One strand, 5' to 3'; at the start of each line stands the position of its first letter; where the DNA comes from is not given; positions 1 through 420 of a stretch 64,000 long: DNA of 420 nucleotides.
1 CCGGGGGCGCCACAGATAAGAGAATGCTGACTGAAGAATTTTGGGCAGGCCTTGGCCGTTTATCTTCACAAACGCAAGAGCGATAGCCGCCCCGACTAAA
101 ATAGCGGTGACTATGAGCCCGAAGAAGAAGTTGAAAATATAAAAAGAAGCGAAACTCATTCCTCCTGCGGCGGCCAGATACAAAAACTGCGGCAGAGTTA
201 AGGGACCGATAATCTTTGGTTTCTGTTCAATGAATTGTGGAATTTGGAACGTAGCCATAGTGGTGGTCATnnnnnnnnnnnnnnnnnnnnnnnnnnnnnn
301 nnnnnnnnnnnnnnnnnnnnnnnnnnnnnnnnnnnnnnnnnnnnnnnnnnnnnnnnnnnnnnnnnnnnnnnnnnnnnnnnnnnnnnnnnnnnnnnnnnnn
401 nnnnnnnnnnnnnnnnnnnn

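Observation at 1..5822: Five-gene minus-strand operon with PrgI/VirB3-like and TrbL/VirB6-like components plus secreted partners; probable T4SS-derived surface apparatus continuing beyond the window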

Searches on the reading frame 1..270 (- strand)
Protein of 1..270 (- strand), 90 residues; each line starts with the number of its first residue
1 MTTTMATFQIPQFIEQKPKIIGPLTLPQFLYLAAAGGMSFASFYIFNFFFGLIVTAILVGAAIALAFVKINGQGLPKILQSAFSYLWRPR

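Call 7: search_protein_families(library=pfam, proteins=[window:1-270:-], max_evalue=1)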
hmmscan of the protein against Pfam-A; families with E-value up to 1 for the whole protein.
window:1-270:- (90 aa): 2 families
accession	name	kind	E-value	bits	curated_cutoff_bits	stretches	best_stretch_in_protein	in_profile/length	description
PF12666.12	PrgI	-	1.3e-08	35.6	27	1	10-84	2-80/91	PrgI family protein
PF20357.3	DUF6652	-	0.0041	17.6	27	1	42-77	90-125/183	Family of unknown function (DUF6652)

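Call 8: search_protein_families(library=ncbifam, proteins=[window:1-270:-], max_evalue=1)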
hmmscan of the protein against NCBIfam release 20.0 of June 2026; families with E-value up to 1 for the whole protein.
window:1-270:- (90 aa): 3 families
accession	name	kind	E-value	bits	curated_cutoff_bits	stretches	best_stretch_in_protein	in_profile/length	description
NF042935.1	SCO6880_fam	subfamily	0.00024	20.2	60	1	16-88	9-80/477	SCO6880 family protein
TIGR02762.1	TraL_TIGR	equivalog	0.015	16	30.95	1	7-79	2-67/95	type IV conjugative transfer system protein TraL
TIGR03923.1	T7SS_EccE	equivalog_domain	0.043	12.7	108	1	25-88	4-65/344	type VII secretion protein EccE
